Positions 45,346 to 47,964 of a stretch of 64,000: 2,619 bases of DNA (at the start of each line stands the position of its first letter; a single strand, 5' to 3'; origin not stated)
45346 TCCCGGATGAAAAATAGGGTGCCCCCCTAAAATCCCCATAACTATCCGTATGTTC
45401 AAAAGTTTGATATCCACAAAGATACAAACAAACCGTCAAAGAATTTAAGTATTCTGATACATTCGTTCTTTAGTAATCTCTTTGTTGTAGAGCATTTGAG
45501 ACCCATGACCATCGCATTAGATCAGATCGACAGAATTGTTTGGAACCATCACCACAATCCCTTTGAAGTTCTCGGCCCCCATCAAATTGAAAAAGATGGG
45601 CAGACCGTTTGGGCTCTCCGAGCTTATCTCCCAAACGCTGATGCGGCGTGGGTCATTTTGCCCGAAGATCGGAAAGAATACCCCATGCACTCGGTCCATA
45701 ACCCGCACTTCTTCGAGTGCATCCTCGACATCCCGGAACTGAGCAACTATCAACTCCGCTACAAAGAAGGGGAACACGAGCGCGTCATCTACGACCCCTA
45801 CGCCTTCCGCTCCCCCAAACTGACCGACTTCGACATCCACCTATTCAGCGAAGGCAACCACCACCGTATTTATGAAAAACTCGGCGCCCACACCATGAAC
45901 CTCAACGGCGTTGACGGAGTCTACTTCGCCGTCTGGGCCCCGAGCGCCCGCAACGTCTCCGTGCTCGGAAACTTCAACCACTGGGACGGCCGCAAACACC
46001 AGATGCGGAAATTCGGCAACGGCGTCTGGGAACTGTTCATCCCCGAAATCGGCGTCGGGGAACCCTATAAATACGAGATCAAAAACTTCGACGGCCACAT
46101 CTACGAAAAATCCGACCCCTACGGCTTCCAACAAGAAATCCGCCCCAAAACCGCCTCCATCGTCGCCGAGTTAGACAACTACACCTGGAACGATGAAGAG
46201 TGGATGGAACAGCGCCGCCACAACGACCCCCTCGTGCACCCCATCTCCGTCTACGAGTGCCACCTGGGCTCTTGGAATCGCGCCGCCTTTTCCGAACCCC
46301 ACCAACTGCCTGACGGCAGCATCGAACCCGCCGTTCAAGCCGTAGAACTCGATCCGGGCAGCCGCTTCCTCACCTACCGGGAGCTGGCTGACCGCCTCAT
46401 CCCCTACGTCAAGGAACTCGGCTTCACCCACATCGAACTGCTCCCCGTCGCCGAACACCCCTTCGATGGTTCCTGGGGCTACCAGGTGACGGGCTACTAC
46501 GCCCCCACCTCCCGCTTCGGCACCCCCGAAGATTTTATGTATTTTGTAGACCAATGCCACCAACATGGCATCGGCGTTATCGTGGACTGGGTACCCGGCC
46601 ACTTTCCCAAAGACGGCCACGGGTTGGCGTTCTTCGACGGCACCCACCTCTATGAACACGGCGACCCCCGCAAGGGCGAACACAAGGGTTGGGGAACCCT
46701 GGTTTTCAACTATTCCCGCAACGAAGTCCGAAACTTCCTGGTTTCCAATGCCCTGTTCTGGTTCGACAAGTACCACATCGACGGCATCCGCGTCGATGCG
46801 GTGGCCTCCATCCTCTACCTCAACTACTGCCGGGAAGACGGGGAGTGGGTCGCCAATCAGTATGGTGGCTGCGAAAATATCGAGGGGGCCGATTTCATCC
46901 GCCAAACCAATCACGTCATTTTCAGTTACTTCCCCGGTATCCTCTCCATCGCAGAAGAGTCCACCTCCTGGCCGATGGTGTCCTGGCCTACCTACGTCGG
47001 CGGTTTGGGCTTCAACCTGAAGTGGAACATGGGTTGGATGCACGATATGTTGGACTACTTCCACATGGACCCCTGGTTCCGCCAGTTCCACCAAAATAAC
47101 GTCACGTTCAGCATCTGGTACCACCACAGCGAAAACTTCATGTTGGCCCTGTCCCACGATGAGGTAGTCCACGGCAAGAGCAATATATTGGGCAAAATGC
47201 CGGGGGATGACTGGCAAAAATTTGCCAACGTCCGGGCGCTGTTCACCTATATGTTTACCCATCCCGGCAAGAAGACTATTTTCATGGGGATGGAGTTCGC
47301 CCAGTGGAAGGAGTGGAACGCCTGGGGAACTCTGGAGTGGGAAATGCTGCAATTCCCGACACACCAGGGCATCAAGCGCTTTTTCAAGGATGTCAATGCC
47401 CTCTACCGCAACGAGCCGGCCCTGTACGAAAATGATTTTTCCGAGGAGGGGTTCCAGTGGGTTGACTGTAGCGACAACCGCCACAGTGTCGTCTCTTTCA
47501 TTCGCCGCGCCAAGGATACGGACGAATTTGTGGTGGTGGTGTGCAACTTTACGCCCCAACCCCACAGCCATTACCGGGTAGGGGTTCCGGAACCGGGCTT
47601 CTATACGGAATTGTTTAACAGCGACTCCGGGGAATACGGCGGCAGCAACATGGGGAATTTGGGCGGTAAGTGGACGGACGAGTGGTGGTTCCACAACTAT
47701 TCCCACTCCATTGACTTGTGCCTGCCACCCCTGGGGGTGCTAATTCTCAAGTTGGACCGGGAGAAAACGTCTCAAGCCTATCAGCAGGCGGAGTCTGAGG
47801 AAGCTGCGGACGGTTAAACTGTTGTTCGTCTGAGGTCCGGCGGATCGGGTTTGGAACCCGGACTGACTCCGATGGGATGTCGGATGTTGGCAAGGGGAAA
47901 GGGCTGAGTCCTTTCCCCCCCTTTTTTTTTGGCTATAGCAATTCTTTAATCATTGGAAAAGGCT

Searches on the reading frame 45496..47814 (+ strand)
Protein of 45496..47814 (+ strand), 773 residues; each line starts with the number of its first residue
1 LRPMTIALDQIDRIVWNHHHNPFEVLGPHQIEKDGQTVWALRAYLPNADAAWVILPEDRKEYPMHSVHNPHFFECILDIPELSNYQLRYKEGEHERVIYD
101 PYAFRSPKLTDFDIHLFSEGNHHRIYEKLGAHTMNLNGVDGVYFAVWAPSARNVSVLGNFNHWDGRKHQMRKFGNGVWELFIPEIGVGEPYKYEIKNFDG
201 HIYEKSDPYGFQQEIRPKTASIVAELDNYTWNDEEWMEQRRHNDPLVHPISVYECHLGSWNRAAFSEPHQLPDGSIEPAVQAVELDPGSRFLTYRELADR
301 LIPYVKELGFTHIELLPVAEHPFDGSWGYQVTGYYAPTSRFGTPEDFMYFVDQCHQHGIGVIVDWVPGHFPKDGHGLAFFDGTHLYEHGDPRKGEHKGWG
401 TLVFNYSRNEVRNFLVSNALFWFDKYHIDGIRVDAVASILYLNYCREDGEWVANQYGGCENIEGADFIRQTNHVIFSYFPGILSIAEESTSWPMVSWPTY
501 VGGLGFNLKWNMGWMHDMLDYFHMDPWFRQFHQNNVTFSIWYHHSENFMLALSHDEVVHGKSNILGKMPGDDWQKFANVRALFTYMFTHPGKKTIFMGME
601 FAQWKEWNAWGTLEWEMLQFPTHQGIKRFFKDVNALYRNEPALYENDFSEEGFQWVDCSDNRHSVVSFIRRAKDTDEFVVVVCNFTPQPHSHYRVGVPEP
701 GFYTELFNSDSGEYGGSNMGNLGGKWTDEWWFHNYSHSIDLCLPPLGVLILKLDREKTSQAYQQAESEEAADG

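Call 55: search_protein_families(library=ncbifam, proteins=[window:45496-47814:+], max_evalue=1e-8)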
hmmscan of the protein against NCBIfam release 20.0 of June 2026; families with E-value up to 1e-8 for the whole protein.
window:45496-47814:+ (773 aa): 15 families
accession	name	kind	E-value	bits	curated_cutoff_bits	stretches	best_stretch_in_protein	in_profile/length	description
TIGR01515.1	branching_enzym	equivalog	0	1047.6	463.95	2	284-752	139-607/607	1,4-alpha-glucan branching enzyme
NF003811.1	PRK05402.1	equivalog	0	1016.6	741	1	113-752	2-618/619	1,4-alpha-glucan branching protein GlgB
NF008967.0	PRK12313.1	equivalog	7.8e-277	919.8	577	1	109-757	7-631/633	1,4-alpha-glucan branching protein GlgB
NF009221.0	PRK12568.1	equivalog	5.5e-246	818.2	1270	1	6-754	25-744/745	1,4-alpha-glucan branching enzyme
NF011293.0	PRK14705.1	equivalog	5e-233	776.3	2376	2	283-748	753-1217/1224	1,4-alpha-glucan branching enzyme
NF011294.0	PRK14706.1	equivalog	3.4e-204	679.8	1284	2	290-769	165-640/642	1,4-alpha-glucan branching enzyme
TIGR02402.1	trehalose_TreZ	equivalog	2.4e-44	151.6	538.8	2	293-439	110-250/545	malto-oligosyltrehalose trehalohydrolase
TIGR02104.1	pulA_typeI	equivalog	2.6e-20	72.1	504.5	1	143-435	22-320/605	type I pullulanase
NF041321.1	Alpha-amyl_MalA_Halo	equivalog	1.5e-15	56.7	875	0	293-435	280-426/666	alpha-amylase MalA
TIGR02100.1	glgX_debranch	equivalog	2.9e-15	55.4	640.9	1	128-437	6-344/688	glycogen debranching protein GlgX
TIGR02456.1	treS_nterm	equivalog_domain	8e-14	51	678.35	0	302-371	34-102/539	maltose alpha-D-glucosyltransferase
TIGR02401.1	trehalose_TreY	equivalog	7e-11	41.1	498.65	1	298-370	18-90/838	malto-oligosyltrehalose synthase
NF041090.1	Cyc-maltodext_AglB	equivalog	1.1e-10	41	540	0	302-436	71-208/470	cyclomaltodextrinase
NF051899.1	BetGalacBglAAgro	equivalog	4e-09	35.4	900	0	302-370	34-101/537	beta-galactosidase BglA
TIGR02403.1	trehalose_treC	equivalog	6.6e-09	35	799.05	0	302-370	33-100/544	alpha,alpha-phosphotrehalase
